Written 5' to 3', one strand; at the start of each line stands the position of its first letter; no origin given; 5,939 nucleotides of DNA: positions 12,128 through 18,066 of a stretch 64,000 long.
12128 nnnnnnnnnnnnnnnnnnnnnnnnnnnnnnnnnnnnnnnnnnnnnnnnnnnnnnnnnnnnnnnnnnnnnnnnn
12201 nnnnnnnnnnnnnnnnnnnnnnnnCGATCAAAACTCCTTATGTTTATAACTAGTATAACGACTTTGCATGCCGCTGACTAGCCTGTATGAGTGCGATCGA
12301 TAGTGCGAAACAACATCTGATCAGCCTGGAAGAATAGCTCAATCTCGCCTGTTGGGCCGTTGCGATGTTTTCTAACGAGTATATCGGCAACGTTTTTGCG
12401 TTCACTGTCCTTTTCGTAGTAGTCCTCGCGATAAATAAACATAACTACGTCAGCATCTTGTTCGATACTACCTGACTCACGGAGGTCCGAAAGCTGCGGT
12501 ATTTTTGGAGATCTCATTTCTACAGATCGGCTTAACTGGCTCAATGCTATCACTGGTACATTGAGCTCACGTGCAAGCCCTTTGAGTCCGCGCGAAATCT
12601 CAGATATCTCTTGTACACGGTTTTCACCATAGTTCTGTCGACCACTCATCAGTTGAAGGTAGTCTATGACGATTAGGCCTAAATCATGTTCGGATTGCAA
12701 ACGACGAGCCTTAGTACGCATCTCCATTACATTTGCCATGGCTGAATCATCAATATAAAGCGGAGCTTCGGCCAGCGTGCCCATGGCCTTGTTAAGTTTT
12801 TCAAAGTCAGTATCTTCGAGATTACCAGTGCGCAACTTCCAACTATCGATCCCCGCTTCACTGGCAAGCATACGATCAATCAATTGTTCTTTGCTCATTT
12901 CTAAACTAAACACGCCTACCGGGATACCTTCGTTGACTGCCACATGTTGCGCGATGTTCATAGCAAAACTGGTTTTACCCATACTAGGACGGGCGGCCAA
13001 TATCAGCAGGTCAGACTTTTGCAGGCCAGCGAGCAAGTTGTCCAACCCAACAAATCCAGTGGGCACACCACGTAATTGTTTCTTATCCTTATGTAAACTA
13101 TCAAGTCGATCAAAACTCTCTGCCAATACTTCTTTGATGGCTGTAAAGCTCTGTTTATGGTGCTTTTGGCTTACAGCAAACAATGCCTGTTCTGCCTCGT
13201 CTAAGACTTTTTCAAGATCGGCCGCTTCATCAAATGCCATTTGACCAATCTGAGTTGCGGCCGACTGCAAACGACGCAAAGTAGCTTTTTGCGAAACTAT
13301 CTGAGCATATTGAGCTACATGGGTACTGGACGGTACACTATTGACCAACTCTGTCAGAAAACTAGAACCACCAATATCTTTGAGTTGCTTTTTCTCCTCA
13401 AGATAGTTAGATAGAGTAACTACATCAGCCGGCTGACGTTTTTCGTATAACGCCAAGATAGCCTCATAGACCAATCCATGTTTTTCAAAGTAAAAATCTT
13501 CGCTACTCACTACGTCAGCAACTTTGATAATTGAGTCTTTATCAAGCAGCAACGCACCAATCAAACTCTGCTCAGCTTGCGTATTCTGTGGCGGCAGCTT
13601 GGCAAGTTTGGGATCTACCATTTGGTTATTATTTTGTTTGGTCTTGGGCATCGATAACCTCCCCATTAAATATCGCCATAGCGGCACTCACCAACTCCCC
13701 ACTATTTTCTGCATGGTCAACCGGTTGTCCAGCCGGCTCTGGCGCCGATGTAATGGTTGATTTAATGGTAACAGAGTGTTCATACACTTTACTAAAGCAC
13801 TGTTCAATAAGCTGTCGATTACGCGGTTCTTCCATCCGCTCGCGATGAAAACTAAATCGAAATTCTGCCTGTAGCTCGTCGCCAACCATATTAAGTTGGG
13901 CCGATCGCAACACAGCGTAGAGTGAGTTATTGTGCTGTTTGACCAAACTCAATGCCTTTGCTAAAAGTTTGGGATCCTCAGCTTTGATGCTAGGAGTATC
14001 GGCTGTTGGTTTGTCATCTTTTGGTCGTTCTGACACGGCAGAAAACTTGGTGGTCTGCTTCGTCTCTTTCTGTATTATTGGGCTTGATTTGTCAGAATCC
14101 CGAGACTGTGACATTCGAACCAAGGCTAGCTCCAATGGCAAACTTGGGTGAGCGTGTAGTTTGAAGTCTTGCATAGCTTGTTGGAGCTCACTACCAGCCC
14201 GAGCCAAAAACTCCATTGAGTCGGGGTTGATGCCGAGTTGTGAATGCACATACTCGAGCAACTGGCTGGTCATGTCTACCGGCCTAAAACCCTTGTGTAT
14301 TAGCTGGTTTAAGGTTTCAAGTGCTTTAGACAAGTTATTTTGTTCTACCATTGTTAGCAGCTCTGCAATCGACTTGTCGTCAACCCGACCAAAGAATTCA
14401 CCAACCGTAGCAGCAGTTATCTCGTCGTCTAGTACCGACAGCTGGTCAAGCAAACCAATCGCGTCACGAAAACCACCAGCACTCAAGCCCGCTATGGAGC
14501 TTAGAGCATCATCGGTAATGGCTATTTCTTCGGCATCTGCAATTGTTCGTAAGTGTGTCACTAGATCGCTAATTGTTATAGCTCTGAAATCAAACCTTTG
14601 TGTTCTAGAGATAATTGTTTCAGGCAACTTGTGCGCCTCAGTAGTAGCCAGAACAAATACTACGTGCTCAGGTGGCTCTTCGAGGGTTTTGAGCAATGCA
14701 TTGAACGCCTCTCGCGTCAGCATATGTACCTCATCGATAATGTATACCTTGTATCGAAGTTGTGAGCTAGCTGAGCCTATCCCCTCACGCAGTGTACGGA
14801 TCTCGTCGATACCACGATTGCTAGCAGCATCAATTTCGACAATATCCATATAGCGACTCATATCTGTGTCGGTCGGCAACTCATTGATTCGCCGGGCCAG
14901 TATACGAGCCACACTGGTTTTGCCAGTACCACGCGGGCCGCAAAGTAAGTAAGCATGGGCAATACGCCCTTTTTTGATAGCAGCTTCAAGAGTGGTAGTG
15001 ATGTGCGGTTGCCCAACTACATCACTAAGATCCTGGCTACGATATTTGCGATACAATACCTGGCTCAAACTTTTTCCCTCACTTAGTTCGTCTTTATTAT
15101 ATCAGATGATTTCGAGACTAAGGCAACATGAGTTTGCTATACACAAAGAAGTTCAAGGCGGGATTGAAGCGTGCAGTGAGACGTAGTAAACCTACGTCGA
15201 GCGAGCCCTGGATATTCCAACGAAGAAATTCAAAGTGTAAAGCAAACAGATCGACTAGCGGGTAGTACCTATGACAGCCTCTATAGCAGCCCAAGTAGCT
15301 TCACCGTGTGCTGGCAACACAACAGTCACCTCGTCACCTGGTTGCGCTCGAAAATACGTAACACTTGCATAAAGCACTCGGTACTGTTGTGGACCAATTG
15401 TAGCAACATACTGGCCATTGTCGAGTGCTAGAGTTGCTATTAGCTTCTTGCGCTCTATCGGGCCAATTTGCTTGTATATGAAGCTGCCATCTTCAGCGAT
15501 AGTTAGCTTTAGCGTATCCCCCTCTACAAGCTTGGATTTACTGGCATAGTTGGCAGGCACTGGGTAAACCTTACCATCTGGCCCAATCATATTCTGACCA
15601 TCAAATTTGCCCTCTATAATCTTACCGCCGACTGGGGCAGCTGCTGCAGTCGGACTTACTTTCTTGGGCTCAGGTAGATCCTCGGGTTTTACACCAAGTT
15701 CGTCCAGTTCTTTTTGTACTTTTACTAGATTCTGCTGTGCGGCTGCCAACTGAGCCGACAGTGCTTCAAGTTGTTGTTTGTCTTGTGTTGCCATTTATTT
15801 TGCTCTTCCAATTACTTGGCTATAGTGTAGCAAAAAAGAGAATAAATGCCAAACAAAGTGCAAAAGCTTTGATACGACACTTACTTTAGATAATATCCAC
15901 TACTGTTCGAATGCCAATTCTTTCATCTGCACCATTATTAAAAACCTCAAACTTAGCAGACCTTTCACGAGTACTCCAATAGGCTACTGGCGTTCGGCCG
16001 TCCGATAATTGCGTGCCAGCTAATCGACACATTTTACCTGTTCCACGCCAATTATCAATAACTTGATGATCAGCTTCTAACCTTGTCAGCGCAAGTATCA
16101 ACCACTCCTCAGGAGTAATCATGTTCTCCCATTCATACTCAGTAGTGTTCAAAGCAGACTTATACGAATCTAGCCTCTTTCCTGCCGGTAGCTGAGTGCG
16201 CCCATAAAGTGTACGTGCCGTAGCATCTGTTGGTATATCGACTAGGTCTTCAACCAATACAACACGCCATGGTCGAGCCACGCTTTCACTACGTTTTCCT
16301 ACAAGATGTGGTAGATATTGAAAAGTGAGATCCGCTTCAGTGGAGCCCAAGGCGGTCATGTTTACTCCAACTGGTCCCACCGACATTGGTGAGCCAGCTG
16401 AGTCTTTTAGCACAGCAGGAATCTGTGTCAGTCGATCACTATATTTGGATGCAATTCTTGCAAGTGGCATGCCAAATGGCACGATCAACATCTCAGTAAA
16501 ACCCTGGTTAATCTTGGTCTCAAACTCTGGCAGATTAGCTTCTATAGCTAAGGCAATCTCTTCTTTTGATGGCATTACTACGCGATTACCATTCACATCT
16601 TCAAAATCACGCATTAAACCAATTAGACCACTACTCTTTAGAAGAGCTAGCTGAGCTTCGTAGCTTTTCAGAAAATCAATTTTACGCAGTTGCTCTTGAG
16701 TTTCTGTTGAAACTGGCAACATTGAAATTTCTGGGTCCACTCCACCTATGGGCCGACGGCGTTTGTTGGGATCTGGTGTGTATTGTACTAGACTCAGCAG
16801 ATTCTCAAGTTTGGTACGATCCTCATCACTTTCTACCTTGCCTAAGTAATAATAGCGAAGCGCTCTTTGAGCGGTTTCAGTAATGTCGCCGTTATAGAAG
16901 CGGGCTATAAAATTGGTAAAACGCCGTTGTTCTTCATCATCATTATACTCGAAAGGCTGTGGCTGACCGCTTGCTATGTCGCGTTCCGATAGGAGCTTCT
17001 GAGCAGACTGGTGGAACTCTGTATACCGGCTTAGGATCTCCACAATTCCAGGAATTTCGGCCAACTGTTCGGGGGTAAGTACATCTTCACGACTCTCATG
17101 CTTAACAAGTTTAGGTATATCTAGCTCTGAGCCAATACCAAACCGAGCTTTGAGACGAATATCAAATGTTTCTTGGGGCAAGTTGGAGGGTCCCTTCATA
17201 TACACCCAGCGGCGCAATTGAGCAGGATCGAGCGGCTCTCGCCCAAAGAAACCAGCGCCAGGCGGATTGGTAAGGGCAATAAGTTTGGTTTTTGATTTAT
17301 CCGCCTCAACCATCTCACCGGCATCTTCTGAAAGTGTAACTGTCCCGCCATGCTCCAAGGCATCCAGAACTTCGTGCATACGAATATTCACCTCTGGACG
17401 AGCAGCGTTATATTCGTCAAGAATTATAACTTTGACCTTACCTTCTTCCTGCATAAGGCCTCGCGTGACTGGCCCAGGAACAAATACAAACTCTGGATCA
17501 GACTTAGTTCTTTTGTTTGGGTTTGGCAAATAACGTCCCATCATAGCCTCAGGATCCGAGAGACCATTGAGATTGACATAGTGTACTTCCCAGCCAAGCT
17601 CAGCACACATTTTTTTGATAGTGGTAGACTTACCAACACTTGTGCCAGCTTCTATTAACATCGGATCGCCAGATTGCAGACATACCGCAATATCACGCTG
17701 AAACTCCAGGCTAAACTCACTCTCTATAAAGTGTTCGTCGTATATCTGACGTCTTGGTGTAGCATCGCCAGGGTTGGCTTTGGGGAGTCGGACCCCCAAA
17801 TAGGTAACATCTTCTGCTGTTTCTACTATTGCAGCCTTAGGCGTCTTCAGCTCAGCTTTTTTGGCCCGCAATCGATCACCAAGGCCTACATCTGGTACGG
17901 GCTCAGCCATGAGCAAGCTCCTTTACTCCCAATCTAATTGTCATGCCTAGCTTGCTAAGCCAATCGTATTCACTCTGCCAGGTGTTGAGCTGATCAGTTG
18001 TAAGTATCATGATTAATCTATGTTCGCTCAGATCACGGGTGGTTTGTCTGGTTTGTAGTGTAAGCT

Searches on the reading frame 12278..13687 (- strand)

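Call 64: search_protein_families(library=pfam, proteins=[window:12278-13687:-], max_evalue=0.00001)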
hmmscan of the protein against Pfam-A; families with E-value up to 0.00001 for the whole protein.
window:12278-13687:- (469 aa): 3 families
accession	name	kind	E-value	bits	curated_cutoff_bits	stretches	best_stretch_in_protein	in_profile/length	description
PF03796.21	DnaB_C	-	2.3e-111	371.7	27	1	207-461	1-254/255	DnaB-like helicase C terminal domain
PF00772.26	DnaB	-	3e-34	117.6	23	1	32-132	2-102/103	DnaB-like helicase N terminal domain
PF13481.12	AAA_25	-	2.6e-13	50.5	27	1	218-385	25-190/195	AAA domain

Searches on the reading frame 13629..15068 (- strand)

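Call 65: search_protein_families(library=pfam, proteins=[window:13629-15068:-], max_evalue=0.00001)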
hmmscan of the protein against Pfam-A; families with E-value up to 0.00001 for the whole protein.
window:13629-15068:- (479 aa): 9 families
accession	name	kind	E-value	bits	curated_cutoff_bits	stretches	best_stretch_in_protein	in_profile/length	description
PF13177.12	DNA_pol3_delta2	-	2.8e-32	112.4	27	1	19-164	1-160/161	DNA polymerase III, delta subunit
PF00004.35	AAA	-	2.1e-15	57.7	21.2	1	40-162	1-126/131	ATPase family associated with various cellular activities (AAA)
PF07728.20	AAA_5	-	5.1e-08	33.5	22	1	41-136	3-97/139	AAA domain (dynein-related subfamily)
PF13401.12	AAA_22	-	5.5e-08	33.6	27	1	40-143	8-123/130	AAA domain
PF22608.2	DNAX_ATPase_lid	-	2.7e-07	30.7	27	1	170-209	3-42/49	DNA polymerase III clamp loader subunit, ATPase lid domain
PF12169.13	DNA_pol3_gamma3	-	4e-07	30.3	24.4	1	217-276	1-60/143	DNA polymerase III subunits gamma and tau domain III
PF05496.18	RuvB_N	-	1.9e-06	28.1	27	0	10-130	2-109/159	Holliday junction DNA helicase RuvB P-loop domain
PF06068.19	TIP49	-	2.6e-06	27.3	23.8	0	101-142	270-310/347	TIP49 P-loop domain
PF13245.12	AAA_19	-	4.8e-06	27.2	25.1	0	30-139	4-123/134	AAA domain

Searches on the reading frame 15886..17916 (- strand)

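Call 65: search_protein_families(library=pfam, proteins=[window:15886-17916:-], max_evalue=0.00001)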
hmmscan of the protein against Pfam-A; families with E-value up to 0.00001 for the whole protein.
window:15886-17916:- (676 aa): 1 family
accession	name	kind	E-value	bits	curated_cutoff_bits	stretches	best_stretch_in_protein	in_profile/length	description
PF07728.20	AAA_5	-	1.9e-08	34.9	22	1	94-236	10-138/139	AAA domain (dynein-related subfamily)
